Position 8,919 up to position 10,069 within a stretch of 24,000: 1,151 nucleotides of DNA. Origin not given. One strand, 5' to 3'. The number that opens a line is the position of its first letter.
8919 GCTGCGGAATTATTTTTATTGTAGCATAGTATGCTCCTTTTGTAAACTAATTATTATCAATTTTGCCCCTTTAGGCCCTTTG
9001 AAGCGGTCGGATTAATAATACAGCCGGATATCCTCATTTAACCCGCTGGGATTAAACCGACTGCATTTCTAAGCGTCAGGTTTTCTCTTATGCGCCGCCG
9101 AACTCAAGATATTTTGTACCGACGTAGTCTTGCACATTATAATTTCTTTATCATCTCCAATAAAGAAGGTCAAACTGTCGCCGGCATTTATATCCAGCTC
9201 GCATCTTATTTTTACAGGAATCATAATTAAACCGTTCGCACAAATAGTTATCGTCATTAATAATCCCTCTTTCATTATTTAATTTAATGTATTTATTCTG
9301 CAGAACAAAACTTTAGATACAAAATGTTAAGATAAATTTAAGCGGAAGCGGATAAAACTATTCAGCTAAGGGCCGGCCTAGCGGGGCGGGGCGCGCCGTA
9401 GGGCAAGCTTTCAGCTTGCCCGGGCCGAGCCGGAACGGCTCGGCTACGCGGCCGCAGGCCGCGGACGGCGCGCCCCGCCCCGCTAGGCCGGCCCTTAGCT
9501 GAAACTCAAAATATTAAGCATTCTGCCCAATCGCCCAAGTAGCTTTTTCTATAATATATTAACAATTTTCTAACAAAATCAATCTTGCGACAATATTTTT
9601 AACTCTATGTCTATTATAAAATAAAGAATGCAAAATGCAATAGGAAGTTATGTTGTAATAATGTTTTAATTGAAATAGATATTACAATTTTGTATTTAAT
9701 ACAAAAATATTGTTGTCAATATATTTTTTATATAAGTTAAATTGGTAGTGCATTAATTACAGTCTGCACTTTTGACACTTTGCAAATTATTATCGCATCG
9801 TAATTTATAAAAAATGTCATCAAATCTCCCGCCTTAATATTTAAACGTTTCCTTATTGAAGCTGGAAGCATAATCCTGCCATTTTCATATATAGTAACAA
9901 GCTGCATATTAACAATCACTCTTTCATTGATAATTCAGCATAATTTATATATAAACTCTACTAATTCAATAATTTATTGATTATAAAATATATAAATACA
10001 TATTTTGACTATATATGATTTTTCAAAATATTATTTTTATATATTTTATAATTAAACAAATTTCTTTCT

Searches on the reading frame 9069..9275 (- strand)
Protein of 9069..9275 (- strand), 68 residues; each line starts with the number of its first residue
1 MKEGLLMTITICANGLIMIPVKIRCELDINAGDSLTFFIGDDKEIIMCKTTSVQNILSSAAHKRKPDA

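Call 4: search_protein_families(library=pfam, proteins=[window:9069-9275:-], max_evalue=0.1)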
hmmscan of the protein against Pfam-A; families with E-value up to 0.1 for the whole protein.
window:9069-9275:- (68 aa): 2 families
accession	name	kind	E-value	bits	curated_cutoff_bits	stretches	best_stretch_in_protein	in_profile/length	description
PF04014.23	MazE_antitoxin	-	6.5e-05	23.2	24.7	1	17-52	10-45/48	Antidote-toxin recognition MazE, bacterial antitoxin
PF15937.10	PrlF_antitoxin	-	0.052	14.1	32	1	11-54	4-47/99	prlF antitoxin for toxin YhaV_toxin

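Call 5: search_protein_families(library=ncbifam, proteins=[window:9069-9275:-], max_evalue=0.1)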
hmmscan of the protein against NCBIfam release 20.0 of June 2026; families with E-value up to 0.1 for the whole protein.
window:9069-9275:- (68 aa): 5 families
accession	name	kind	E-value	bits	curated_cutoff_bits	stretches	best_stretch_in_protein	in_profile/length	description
TIGR01439.1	lp_hng_hel_AbrB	domain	1.5e-06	27.8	28.3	1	8-46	1-39/44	transcriptional regulator, AbrB family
TIGR02851.1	spore_V_T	equivalog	0.00053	19.9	235.9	1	14-56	12-54/180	stage V sporulation protein T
NF006352.0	PRK08577.1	equivalog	0.0032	17.5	140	1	8-54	6-53/136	hypothetical protein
NF040962.1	near_HgcAB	equivalog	0.014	15.3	70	1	9-48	8-47/70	HgcAB-associated protein HgcC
NF007429.0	PRK09974.1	equivalog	0.027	14.4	125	1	10-54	16-60/114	type II toxin-antitoxin system PrlF family antitoxin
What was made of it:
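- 9069..9257 (-): Third AbrB/MazE-like paralogue (62 aa). TIGR01439 E 1.5e-6 (call 5).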

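Call 6: search_protein_families(library=padloc, proteins=[window:9069-9275:-], max_evalue=0.1)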
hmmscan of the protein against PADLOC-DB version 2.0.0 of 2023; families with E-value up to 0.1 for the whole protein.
window:9069-9275:- (68 aa): 0 families

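Call 43: search_protein_families(library=phrogs, proteins=[window:9069-9275:-], max_evalue=0.01)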
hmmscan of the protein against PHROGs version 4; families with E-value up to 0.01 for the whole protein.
window:9069-9275:- (68 aa): 1 family
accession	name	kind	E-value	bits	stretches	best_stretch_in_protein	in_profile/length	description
phrog_4681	-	moron, auxiliary metabolic gene and host takeover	1.5e-05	25.8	1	13-52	12-50/87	antitoxin from a toxin-antitoxin system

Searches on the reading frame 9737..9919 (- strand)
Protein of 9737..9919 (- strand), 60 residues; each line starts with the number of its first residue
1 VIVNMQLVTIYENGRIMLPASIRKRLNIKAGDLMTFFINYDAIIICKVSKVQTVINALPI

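Call 4: search_protein_families(library=pfam, proteins=[window:9737-9919:-], max_evalue=0.1)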
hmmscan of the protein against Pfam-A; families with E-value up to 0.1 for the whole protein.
window:9737-9919:- (60 aa): 5 families
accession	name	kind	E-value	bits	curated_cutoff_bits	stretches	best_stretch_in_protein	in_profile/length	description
PF04014.23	MazE_antitoxin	-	1.4e-09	38.1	24.7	1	8-51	2-46/48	Antidote-toxin recognition MazE, bacterial antitoxin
PF07430.17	PP1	-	0.0043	17.5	20.4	1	17-52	35-70/78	Phloem filament protein PP1 cystatin-like domain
PF02381.23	MraZ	-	0.033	14.6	23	1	4-29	4-29/72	MraZ protein, putative antitoxin-like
PF15937.10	PrlF_antitoxin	-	0.061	13.9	32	1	9-50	3-45/99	prlF antitoxin for toxin YhaV_toxin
PF09558.15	DUF2375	-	0.075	13.5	27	0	5-27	25-47/69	Protein of unknown function (DUF2375)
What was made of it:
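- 9737..9907 (-): AbrB/MazE-like gene (56 aa) downstream of SLOG, in its own transcription unit. Pfam MazE_antitoxin E 1.4e-9, above threshold (call 4).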

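Call 5: search_protein_families(library=ncbifam, proteins=[window:9737-9919:-], max_evalue=0.1)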
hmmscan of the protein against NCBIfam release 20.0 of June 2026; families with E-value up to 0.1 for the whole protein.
window:9737-9919:- (60 aa): 8 families
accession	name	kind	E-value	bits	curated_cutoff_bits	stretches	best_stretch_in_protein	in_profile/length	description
TIGR01439.1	lp_hng_hel_AbrB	domain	5.3e-12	45.3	28.3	1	8-48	2-43/44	transcriptional regulator, AbrB family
NF040962.1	near_HgcAB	equivalog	7.1e-06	25.8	70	1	7-36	7-36/70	HgcAB-associated protein HgcC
NF006352.0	PRK08577.1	equivalog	0.00016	21.7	140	1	5-44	4-45/136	hypothetical protein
TIGR02851.1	spore_V_T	equivalog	0.0003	20.7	235.9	1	10-49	9-49/180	stage V sporulation protein T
NF001476.0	PRK00326.2-2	equivalog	0.008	15.8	162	1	4-45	90-121/163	division/cell wall cluster transcriptional repressor MraZ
NF050106.1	TA_MazE_antitoxin_Deino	equivalog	0.01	16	65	1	14-43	1-30/65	type II toxin-antitoxin system MazE family antitoxin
NF007429.0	PRK09974.1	equivalog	0.031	14.2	125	1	9-50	16-58/114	type II toxin-antitoxin system PrlF family antitoxin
TIGR02922.1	TIGR02922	hypoth_equivalog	0.085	12.9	64.95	0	4-25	23-44/67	TIGR02922 family protein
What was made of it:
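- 9737..9907 (-): TIGR01439 E 5e-12 (call 5).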

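Call 6: search_protein_families(library=padloc, proteins=[window:9737-9919:-], max_evalue=0.1)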
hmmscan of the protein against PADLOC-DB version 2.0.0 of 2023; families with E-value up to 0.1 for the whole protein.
window:9737-9919:- (60 aa): 0 families

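Call 43: search_protein_families(library=phrogs, proteins=[window:9737-9919:-], max_evalue=0.01)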
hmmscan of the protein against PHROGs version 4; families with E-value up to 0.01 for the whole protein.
window:9737-9919:- (60 aa): 1 family
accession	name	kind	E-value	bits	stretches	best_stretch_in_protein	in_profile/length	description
phrog_4681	-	moron, auxiliary metabolic gene and host takeover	2.2e-08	34.9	1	10-50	10-50/87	antitoxin from a toxin-antitoxin system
